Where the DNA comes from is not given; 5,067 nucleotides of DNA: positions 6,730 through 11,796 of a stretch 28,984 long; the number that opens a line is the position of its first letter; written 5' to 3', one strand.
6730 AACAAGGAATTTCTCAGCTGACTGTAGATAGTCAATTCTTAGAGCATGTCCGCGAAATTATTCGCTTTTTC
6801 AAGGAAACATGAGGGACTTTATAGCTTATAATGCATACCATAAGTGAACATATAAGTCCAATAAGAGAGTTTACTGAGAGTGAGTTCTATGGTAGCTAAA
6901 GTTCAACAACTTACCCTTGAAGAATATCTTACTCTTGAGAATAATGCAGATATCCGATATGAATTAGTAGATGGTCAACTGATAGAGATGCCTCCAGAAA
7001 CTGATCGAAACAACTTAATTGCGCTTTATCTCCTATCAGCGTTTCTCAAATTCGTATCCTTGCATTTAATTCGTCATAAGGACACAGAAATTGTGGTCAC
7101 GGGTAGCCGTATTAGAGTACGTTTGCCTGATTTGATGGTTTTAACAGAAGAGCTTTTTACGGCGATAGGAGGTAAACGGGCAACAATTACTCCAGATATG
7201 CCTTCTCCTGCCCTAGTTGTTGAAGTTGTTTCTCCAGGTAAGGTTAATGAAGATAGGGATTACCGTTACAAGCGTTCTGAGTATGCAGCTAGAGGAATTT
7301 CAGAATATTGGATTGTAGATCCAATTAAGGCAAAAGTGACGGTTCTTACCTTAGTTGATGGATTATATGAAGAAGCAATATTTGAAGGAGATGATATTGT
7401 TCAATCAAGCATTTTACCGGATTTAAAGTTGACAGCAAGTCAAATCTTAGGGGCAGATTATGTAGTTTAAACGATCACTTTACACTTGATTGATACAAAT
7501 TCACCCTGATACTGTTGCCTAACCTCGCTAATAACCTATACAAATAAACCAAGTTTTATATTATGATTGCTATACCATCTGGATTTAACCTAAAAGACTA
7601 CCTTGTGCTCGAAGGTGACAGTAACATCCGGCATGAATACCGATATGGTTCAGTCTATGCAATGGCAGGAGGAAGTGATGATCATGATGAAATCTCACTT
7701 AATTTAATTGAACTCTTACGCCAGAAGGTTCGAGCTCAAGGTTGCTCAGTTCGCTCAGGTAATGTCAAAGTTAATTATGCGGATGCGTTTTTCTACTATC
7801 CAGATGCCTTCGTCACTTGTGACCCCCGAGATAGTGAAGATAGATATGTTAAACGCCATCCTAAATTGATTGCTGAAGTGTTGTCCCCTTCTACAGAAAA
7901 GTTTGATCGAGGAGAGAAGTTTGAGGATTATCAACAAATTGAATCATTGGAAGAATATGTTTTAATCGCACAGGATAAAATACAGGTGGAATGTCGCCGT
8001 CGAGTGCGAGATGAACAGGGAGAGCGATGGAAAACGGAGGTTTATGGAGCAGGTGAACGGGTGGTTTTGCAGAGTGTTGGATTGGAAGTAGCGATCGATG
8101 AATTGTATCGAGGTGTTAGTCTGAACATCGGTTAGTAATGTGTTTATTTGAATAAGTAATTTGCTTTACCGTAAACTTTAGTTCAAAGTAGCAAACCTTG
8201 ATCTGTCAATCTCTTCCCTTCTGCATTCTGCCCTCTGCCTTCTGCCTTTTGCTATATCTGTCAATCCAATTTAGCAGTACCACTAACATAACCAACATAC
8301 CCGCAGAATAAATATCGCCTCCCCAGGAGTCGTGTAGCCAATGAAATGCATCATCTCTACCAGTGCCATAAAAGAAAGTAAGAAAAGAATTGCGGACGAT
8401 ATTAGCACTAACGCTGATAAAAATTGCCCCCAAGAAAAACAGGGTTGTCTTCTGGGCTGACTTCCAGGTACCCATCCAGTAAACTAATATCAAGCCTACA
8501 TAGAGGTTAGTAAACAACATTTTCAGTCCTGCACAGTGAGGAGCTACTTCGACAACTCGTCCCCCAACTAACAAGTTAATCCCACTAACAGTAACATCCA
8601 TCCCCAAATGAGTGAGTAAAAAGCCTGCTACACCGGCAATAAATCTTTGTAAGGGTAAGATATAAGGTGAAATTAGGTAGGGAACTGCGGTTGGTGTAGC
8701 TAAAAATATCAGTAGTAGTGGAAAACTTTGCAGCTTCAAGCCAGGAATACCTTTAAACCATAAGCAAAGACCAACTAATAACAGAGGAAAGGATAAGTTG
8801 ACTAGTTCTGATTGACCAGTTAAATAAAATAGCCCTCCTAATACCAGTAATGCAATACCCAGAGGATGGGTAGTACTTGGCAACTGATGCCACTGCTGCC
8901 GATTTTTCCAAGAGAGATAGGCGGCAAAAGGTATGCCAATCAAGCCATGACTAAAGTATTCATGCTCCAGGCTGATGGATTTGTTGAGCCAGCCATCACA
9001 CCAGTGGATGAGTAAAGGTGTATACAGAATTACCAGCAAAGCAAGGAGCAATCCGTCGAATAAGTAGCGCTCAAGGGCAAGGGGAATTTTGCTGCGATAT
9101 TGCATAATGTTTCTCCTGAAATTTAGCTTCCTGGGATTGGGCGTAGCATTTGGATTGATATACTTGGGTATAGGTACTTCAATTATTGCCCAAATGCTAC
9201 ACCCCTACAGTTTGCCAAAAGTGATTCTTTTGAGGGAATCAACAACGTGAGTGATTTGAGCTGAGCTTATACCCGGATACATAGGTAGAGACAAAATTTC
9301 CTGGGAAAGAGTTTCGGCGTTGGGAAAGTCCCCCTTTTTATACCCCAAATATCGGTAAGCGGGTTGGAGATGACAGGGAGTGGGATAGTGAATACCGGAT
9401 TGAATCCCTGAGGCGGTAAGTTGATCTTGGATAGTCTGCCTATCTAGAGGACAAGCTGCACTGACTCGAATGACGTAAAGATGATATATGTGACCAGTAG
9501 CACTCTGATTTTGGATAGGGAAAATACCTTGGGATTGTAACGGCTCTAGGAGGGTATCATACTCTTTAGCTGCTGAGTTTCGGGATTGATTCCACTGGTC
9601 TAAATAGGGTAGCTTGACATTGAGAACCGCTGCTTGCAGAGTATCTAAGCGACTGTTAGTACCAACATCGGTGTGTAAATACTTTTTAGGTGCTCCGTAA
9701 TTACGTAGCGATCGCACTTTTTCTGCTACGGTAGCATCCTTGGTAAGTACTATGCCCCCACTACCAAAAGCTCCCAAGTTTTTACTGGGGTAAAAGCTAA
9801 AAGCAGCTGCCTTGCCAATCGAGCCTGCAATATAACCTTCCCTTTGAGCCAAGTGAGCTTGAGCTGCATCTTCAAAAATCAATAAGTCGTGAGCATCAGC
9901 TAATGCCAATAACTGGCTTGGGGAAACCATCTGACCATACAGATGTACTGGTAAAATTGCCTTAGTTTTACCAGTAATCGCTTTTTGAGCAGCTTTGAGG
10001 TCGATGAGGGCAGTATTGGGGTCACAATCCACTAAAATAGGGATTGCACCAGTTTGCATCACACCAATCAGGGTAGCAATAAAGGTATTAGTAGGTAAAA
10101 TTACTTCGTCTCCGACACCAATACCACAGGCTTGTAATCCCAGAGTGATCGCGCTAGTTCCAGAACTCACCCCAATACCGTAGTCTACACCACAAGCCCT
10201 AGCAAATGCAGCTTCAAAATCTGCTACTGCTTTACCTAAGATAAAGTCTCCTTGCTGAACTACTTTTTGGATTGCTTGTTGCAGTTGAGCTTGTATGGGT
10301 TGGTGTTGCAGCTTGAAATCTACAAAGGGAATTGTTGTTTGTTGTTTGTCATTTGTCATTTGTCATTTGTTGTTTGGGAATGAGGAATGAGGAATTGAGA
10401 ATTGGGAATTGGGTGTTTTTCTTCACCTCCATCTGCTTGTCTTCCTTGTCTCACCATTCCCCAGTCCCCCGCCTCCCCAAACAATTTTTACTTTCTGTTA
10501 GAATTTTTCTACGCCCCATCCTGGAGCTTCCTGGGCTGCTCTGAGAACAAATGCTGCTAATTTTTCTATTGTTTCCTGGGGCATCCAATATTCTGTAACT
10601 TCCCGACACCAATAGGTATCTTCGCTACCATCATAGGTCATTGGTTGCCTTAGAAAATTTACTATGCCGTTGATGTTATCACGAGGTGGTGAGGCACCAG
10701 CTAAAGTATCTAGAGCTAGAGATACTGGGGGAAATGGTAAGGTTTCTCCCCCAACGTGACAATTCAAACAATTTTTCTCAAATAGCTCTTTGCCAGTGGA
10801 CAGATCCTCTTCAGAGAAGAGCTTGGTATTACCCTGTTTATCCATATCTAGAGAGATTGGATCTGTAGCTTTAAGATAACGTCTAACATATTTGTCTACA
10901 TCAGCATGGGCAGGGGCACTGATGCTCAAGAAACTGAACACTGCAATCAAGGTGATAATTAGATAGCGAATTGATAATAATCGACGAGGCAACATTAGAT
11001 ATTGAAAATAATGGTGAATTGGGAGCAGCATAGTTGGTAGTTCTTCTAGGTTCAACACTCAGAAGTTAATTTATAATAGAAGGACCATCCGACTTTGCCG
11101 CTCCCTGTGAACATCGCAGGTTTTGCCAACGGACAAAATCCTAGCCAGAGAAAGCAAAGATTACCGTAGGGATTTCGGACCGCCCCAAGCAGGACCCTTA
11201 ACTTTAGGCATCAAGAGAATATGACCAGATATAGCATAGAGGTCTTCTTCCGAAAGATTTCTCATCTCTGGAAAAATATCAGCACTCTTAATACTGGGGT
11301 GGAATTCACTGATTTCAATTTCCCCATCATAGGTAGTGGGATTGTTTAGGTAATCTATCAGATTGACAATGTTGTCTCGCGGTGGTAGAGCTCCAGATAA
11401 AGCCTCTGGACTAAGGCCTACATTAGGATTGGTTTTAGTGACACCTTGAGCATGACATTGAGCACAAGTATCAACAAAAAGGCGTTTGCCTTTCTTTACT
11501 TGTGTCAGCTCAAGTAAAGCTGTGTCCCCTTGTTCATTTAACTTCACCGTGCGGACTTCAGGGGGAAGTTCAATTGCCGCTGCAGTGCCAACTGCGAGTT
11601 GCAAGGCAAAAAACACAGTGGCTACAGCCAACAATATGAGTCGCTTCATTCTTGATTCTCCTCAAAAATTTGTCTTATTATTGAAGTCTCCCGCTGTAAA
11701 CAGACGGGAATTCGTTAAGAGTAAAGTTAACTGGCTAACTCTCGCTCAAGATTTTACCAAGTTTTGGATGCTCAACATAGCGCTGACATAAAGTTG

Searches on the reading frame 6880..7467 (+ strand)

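Call 57: search_protein_families(library=pfam, proteins=[window:6880-7467:+], max_evalue=0.001)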
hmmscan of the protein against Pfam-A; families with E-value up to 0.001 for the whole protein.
window:6880-7467:+ (196 aa): 1 family
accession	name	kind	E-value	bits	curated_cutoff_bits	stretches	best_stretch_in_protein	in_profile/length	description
PF05685.18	Uma2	-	1.3e-35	122.8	27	1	13-186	1-171/172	Putative restriction endonuclease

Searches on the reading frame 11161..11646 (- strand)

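Call 22: search_protein_families(library=pfam, proteins=[window:11161-11646:-], max_evalue=0.001)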
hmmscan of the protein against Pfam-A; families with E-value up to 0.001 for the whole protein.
window:11161-11646:- (161 aa): 3 families
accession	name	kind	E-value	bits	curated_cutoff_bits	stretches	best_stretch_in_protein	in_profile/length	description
PF14495.11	Cytochrom_C550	-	8.2e-54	181.4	27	1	29-158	5-133/136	Cytochrome c-550 domain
PF13442.11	Cytochrome_CBB3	-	3.2e-05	24.6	27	1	49-100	2-44/68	Cytochrome C oxidase, cbb3-type, subunit III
PF00034.26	Cytochrom_C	-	4.5e-05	25.1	21.3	1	50-143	1-86/90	Cytochrome c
